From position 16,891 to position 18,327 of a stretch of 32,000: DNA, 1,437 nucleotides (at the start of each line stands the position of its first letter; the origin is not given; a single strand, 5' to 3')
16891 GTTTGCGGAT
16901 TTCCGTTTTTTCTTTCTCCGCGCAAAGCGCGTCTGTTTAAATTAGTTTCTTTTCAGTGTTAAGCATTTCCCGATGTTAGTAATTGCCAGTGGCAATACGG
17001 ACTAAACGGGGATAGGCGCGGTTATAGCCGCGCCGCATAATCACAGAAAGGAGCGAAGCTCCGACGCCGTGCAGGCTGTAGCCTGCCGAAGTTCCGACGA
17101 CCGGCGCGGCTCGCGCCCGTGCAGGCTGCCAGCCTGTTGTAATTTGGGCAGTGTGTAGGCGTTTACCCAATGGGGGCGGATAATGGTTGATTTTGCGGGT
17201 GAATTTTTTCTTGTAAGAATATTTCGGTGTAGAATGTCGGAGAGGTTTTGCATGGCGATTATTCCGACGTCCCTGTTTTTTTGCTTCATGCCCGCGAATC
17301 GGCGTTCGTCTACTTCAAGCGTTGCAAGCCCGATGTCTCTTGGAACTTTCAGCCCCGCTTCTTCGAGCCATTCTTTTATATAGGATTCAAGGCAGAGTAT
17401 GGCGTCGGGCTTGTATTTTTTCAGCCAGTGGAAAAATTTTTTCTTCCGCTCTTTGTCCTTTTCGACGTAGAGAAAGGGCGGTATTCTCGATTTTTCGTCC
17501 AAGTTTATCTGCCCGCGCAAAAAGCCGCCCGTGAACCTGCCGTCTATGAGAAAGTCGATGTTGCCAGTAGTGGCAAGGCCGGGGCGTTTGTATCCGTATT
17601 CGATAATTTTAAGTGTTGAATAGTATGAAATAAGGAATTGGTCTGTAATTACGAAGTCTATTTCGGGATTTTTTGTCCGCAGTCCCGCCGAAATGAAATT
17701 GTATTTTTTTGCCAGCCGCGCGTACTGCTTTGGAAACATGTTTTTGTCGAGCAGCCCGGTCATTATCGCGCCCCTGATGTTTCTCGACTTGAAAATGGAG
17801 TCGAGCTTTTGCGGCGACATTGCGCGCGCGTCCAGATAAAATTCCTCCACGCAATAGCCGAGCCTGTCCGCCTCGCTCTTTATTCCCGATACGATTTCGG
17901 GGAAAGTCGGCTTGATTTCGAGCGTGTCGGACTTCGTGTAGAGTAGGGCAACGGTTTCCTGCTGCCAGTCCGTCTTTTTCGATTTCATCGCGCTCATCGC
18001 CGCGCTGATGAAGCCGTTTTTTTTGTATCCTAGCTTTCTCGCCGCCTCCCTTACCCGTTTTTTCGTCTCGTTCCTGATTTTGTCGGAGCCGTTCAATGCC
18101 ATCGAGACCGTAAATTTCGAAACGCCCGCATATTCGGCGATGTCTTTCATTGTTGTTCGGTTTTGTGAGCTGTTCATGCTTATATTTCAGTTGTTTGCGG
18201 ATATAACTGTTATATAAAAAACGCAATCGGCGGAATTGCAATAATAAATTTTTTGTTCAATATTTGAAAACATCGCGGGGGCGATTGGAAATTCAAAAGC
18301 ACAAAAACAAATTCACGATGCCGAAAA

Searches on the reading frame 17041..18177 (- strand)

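Call 13: search_protein_families(library=pfam, proteins=[window:17041-18177:-], max_evalue=0.001)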
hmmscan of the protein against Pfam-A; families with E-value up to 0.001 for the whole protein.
window:17041-18177:- (378 aa): 2 families
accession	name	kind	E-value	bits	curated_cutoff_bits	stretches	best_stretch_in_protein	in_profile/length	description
PF00356.27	LacI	-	2.1e-16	59.9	27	1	9-54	1-46/46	Bacterial regulatory proteins, lacI family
PF00532.27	Peripla_BP_1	-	0.0001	22.3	22.2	1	76-202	4-126/281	Periplasmic binding proteins and sugar binding domain of LacI family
